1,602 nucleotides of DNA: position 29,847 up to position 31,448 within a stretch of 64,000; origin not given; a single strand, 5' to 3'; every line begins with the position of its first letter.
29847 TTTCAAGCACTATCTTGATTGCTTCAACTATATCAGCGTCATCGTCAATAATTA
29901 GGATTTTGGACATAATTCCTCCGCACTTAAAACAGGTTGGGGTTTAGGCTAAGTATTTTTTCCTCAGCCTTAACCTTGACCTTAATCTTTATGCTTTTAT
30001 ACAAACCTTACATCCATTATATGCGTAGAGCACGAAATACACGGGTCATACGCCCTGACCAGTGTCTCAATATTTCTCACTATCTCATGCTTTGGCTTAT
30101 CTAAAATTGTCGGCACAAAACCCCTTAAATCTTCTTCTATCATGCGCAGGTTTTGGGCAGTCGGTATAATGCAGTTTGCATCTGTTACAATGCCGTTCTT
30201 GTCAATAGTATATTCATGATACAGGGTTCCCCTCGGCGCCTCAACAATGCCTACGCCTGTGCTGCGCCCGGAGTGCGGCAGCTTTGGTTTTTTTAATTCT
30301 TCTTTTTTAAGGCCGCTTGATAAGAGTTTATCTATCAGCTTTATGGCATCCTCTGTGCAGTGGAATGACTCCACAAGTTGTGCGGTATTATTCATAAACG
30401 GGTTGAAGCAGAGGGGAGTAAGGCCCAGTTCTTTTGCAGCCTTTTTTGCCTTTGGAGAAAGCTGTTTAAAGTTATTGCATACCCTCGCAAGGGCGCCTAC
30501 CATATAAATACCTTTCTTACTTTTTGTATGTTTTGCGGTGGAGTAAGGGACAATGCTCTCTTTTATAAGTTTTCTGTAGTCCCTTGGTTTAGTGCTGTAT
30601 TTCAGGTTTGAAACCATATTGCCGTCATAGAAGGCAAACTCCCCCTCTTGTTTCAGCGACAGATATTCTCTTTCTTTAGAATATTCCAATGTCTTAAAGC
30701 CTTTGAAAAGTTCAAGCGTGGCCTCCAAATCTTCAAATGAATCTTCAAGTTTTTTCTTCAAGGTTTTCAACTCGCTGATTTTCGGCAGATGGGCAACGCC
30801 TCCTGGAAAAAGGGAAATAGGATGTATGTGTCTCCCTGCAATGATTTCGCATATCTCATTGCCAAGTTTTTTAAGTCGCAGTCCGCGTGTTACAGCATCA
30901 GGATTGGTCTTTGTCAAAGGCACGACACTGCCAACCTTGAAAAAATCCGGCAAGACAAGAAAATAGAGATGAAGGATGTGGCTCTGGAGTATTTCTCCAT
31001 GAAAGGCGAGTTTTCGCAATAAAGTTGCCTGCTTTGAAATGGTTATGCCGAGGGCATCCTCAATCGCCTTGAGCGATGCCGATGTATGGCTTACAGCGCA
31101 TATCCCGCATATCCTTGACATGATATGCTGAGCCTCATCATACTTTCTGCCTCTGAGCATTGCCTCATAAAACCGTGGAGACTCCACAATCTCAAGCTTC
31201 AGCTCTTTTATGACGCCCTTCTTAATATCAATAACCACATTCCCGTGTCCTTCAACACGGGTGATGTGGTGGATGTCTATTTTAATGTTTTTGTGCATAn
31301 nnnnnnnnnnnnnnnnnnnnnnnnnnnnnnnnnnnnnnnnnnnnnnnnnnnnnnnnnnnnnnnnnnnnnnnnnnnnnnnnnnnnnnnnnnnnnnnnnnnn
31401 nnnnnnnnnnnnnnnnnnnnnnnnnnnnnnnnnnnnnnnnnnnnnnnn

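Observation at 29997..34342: Two-subunit cytoplasmic [NiFe] hydrogenase split by a 2.3 kb selfish insert and followed by a two-component pair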

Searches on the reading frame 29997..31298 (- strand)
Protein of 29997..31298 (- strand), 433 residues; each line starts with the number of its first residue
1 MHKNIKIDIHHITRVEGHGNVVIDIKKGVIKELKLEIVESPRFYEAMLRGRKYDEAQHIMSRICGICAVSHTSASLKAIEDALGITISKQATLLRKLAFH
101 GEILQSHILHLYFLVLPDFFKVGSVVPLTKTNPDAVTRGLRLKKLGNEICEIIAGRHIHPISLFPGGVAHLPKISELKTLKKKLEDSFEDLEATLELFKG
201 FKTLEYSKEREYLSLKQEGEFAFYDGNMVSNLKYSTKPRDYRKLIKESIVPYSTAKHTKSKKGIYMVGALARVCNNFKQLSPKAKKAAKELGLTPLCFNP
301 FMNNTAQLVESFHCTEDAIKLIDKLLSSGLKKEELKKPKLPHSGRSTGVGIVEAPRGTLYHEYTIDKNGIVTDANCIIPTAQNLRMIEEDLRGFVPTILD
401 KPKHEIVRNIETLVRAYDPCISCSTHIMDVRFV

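Call 3: search_protein_families(library=pfam, proteins=[window:29997-31298:-], max_evalue=0.01)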
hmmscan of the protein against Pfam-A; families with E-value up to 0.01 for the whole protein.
window:29997-31298:- (433 aa): 1 family
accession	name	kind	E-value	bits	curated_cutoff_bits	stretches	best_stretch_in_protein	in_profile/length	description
PF00374.24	NiFeSe_Hases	-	1.1e-38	133.9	25.8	2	44-126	3-85/508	Nickel-dependent hydrogenase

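Call 4: search_protein_families(library=ncbifam, proteins=[window:29997-31298:-], max_evalue=0.01)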
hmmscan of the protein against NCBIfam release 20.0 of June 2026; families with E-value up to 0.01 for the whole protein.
window:29997-31298:- (433 aa): 12 families
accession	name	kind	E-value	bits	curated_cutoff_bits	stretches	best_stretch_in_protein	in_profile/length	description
NF040828.1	sulfhyd_ShyA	equivalog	9.2e-89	298.2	700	1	6-428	2-413/415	NAD(P)-dependent hydrogenase/sulfhydrogenase 2 subunit alpha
NF040832.1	sulfhyd_HydA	equivalog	4.8e-79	266.4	880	1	5-428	3-424/426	NADPH-dependent hydrogenase/sulfhydrogenase 1 subunit alpha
NF041785.2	VhuA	equivalog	2.2e-55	187.9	800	1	6-391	3-409/418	F420-non-reducing hydrogenase Vhu subunit A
NF033181.1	NiFeSe_hydrog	equivalog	1.1e-47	163.1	600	2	6-126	3-122/507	nickel-dependent hydrogenase large subunit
TIGR03295.1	frhA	equivalog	4.8e-45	154.2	392.5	2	6-189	4-187/412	coenzyme F420 hydrogenase subunit alpha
NF045518.1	H2_NiFeSe_large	exception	1.3e-42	146.3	780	2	5-184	2-195/485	NiFeSe hydrogenase large subunit HysA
NF007778.0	PRK10467.1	equivalog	2.4e-28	98.8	969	2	6-139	4-136/567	hydrogenase 2 large subunit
NF007550.0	PRK10170.1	equivalog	1.1e-21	76.8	1101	2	9-122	21-134/597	Ni/Fe-hydrogenase large subunit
NF004739.1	PRK06075.1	equivalog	3.9e-06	25.9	360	1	17-192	14-180/384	NADH-quinone oxidoreductase subunit D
NF041786.2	VhuU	equivalog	4.8e-06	26.3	70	1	410-429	11-30/45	F420-non-reducing hydrogenase selenoprotein subunit VhuU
TIGR01962.1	NuoD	equivalog_domain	6.3e-06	25.3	459.35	1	20-195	19-185/386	NADH dehydrogenase (quinone) subunit D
NF040602.1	F420_dehyd_FpoD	exception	0.0015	17.7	600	1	23-110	27-114/372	F420H2 dehydrogenase subunit FpoD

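Call 7: find_homologous_proteins(query=window:29997-31298:-, max_evalue=1e-20)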
Query window:29997-31298:- (433 aa): 8000 proteins with E <= 1e-20 among 8000 candidates; the best 120 are listed.
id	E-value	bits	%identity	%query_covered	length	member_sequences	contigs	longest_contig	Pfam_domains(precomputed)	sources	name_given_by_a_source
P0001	5.0e-288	973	100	100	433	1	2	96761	PF00374.25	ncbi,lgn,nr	ncbi:MAG: Ni/Fe hydrogenase subunit alpha [Deltaproteobacteria bacterium]|nr:Ni/Fe hydrogenase subun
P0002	3.4e-254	861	88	100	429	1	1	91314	PF00374.25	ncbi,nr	ncbi:MAG: Ni/Fe hydrogenase subunit alpha [Deltaproteobacteria bacterium]|nr:Ni/Fe hydrogenase subun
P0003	8.1e-254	860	88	100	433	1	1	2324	PF00374.25,PF27537.1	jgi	jgi:coenzyme F420-reducing hydrogenase alpha subunit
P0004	9.2e-241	817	84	100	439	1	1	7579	PF00374.25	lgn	-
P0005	1.1e-240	817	83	100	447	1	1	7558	PF00374.25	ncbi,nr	ncbi:MAG: Ni/Fe hydrogenase subunit alpha [Deltaproteobacteria bacterium]|nr:Ni/Fe hydrogenase subun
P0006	1.9e-238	809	82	100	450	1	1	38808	PF00374.25,PF27537.1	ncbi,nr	ncbi:MAG: Ni/Fe hydrogenase subunit alpha [Deltaproteobacteria bacterium]|nr:Ni/Fe hydrogenase subun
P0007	2.0e-238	809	83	100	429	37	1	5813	PF00374.25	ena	-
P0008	2.6e-238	809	83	100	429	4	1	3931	PF00374.25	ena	-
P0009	6.6e-238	808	84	100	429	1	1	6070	PF00374.25,PF27537.1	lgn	-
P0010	2.7e-236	802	83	100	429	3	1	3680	PF00374.25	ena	-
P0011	2.1e-235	799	82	100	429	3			PF00374.25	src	-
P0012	6.6e-235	798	82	100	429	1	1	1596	PF00374.25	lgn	-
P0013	1.9e-233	793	82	100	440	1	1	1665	PF00374.25,PF27537.1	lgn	-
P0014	1.0e-231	787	80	100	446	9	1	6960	PF00374.25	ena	-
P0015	3.1e-228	776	81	99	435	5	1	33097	PF00374.25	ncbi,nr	ncbi:MAG: Ni/Fe hydrogenase subunit alpha [Deltaproteobacteria bacterium]|nr:Ni/Fe hydrogenase subun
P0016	1.5e-219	747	76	100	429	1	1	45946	PF00374.25,PF27537.1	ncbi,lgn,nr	ncbi:MAG: Ni/Fe hydrogenase subunit alpha [Deltaproteobacteria bacterium]|nr:Ni/Fe hydrogenase subun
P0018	5.1e-218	742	75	100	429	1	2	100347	PF00374.25,PF27537.1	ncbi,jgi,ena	-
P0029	4.7e-186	637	67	100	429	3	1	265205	PF00374.25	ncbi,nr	ncbi:MAG: Ni/Fe hydrogenase subunit alpha [Deltaproteobacteria bacterium]|nr:Ni/Fe hydrogenase subun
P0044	8.9e-179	613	64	100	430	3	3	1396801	PF00374.25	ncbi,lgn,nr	ncbi:Ni/Fe hydrogenase subunit alpha [bacterium]|nr:Ni/Fe hydrogenase subunit alpha [bacterium]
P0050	1.5e-177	609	64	100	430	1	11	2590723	PF00374.25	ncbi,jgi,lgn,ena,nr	ncbi:MAG TPA: Ni/Fe hydrogenase subunit alpha [Deltaproteobacteria bacterium]|nr:MAG: hypothetical p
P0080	6.4e-174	597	62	100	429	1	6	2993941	PF00374.25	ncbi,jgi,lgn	jgi:coenzyme F420-reducing hydrogenase alpha subunit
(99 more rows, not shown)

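Call 8: find_encoding_contigs(protein=P0002, flank=10000, max_places=2)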
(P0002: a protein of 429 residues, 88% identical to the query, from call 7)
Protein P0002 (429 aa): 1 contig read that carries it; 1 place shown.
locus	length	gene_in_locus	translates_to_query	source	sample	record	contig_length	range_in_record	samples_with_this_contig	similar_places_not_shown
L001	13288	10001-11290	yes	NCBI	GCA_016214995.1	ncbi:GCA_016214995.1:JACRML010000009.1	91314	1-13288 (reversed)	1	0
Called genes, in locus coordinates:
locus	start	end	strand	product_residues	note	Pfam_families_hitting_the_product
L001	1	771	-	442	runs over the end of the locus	PF03783:CsgG, PF17680:FlgO, PF16538:FlgT_C (faint)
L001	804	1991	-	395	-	PF02655:ATP-grasp_3, PF02786:CPSase_L_D2 (faint), PF07478:Dala_Dala_lig_C (faint), PF13535:ATP-grasp_4 (faint), PF15632:ATPgrasp_Ter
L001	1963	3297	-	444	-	PF02310:B12-binding, PF04055:Radical_SAM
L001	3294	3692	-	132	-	PF01850:PIN (weak), PF13470:PIN_3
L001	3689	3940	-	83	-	PF01402:RHH_1 (weak)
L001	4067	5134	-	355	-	PF04055:Radical_SAM, PF13186:SPASM (weak)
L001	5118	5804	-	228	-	PF09335:VTT_dom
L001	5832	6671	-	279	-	PF03548:LolA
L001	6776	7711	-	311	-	PF03279:Lip_A_acyltrans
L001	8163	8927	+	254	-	PF01058:Oxidored_q6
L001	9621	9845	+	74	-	PF15970:HicB-like_2 (weak), PF15919:HicB_lk_antitox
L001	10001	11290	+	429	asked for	PF00374:NiFeSe_Hases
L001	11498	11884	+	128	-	PF00072:Response_reg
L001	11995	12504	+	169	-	-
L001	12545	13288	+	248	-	PF00512:HisKA, PF02518:HATPase_c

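Call 9: find_encoding_contigs(protein=P0016, flank=10000, max_places=2)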
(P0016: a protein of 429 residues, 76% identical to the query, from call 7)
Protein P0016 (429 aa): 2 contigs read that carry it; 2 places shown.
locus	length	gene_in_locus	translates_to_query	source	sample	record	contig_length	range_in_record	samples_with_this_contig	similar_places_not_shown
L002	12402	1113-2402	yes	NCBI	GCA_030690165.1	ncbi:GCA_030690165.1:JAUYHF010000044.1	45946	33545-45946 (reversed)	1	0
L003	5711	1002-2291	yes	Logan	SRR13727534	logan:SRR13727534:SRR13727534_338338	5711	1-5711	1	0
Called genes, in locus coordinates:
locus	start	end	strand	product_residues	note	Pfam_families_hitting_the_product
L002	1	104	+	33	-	PF13333:rve_2 (weak)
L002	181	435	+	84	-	PF08534:Redoxin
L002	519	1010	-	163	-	PF13115:YtkA (faint)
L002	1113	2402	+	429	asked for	PF27537:HoxH (faint), PF00374:NiFeSe_Hases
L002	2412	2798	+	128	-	PF00072:Response_reg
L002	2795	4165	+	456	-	PF25323:6TM_PilS, PF00512:HisKA, PF02518:HATPase_c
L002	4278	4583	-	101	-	-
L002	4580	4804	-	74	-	PF09720:Unstab_antitox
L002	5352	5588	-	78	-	-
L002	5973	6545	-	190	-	-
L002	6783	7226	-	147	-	PF09990:DUF2231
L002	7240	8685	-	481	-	PF01116:F_bP_aldolase, PF08013:GatZ_KbaZ-like (weak)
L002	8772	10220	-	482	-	PF00224:PK, PF02887:PK_C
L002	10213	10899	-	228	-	PF00535:Glycos_transf_2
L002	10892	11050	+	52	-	-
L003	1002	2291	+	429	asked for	PF27537:HoxH (faint), PF00374:NiFeSe_Hases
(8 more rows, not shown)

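Call 10: find_encoding_contigs(protein=P0050, flank=10000, max_places=3)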
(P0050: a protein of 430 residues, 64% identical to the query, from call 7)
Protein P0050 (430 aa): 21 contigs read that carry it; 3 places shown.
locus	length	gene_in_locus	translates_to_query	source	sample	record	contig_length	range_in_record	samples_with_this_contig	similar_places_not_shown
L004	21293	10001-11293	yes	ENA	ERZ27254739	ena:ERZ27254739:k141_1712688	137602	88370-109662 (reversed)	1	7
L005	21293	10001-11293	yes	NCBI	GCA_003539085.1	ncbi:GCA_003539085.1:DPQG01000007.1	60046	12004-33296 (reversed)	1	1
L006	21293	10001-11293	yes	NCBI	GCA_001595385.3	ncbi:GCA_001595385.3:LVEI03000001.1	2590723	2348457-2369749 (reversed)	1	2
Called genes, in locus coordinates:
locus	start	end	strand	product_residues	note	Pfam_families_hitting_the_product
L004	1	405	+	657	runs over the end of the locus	PF00330:Aconitase, PF00694:Aconitase_C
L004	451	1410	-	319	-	PF04015:DUF362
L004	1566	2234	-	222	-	PF00702:Hydrolase, PF12710:HAD (weak), PF13419:HAD_2, PF13242:Hydrolase_like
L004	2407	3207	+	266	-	PF01875:Memo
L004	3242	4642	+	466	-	PF00749:tRNA-synt_1c, PF19269:Anticodon_2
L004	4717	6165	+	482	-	PF00289:Biotin_carb_N, PF01071:GARS_A (weak), PF02222:ATP-grasp (weak), PF02786:CPSase_L_D2, PF07478:Dala_Dala_lig_C, PF08443:RimK (weak), PF02785:Biotin_carb_C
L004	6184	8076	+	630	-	PF00682:HMGL-like, PF02436:PYC_OADA, PF25919:BSH_CusB (faint), PF00364:Biotin_lipoyl, PF25917:BSH_RND (weak)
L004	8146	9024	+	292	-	PF03547:Mem_trans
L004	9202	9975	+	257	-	PF01058:Oxidored_q6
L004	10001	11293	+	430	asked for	PF00374:NiFeSe_Hases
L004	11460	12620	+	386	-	PF01590:GAF, PF13185:GAF_2, PF13492:GAF_3 (weak), PF00990:GGDEF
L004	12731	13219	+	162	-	PF00011:HSP20, PF17886:ArsA_HSP20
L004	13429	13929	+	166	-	PF02915:Rubrerythrin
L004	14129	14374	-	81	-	PF03861:ANTAR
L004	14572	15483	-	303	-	PF14522:Cytochrome_C7 (faint), PF09699:Paired_CXXCH_1 (faint)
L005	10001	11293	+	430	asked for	PF00374:NiFeSe_Hases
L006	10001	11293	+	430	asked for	PF00374:NiFeSe_Hases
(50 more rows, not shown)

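Call 17: find_related_loci(query=A1, collection=genome_contigs, flank=10000)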
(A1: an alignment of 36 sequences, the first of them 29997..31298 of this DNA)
Query A1 (433 aa) in genome_contigs; peptide patterns used: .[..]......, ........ (x = any residue, [..] = any of these).
599 stretches matched a pattern (row limit reached: there are more); 594 encode a relative of the query (tblastn E <= 1e-3); the best 80 are kept; 80 distinct loci.
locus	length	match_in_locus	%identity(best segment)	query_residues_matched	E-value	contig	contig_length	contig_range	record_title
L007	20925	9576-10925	82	1-433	0e+0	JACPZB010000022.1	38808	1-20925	MAG: Deltaproteobacteria bacterium isolate NC_groundwater_878_Pr1_S2p5_43_21 Montesol18_S2p5_coassembly_scaffold_81716,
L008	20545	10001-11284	63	1-432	0e+0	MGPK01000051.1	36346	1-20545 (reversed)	MAG: Deltaproteobacteria bacterium GWA2_54_12 gwa2_scaffold_4834, whole genome shotgun sequence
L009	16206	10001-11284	62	1-432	0e+0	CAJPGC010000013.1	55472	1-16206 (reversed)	uncultured bacterium isolate BACT1 genome assembly, contig: CONTIG_13, whole genome shotgun sequence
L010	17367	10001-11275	55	4-432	2e-161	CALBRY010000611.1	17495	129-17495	MAG TPA_asm: uncultured Chloroflexi bacterium isolate SRR5576005_bin.25_CONCOCT_v1.1_MAG genome assembly, contig: ERZ795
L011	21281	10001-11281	54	4-433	4e-161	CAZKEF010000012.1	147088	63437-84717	MAG TPA_asm: uncultured Anaerolineales bacterium isolate binchicken_co22_195 genome assembly, contig: NODE_90_length_147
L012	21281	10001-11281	54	4-433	1e-159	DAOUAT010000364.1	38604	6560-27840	MAG TPA_asm: Anaerolineae bacterium isolate H66_683 k113_40395, whole genome shotgun sequence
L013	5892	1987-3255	55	7-433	3e-160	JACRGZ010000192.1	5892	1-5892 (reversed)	MAG: Nitrospirae bacterium isolate NC_groundwater_1764_Pr3_B-0.1um_46_12 SR-2_scaffold_141_3849334, whole genome shotgun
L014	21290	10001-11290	54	1-433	3e-158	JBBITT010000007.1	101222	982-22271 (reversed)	MAG: Chloroflexota bacterium isolate RVF170221_bin_402 NODE_251_length_101222_cov_19.699803, whole genome shotgun sequen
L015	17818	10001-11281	55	3-433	3e-158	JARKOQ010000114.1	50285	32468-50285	MAG: Aggregatilineales bacterium isolate D137_metabat.41 k141_82105, whole genome shotgun sequence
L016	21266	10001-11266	54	6-430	2e-157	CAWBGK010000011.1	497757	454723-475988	MAG: uncultured Chloroflexia bacterium isolate MFD04716.bin.2.192 genome assembly, contig: contig_37878, whole genome sh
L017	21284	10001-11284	55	1-433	2e-156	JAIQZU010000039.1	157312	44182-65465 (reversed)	MAG: Candidatus Scalindua sp. isolate OFTM1 OFTM1_38, whole genome shotgun sequence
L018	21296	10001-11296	56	3-432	2e-156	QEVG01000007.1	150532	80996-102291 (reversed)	MAG: Planctomycetota bacterium isolate PLA2 J3_scaffold_55, whole genome shotgun sequence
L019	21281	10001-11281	53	4-433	3e-156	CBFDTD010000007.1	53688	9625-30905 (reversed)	MAG TPA_asm: uncultured bacterium isolate SRR6823440_binner13_Refined_23 genome assembly, contig: ERZ650341.163, whole g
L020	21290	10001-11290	53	1-433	6e-156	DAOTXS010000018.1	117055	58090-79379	MAG TPA_asm: Anaerolineae bacterium isolate H21_272 k133_949667, whole genome shotgun sequence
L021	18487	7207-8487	53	3-433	2e-155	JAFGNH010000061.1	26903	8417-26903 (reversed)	MAG: Anaerolineales bacterium isolate Zod_Metabat.534 k87_2839294, whole genome shotgun sequence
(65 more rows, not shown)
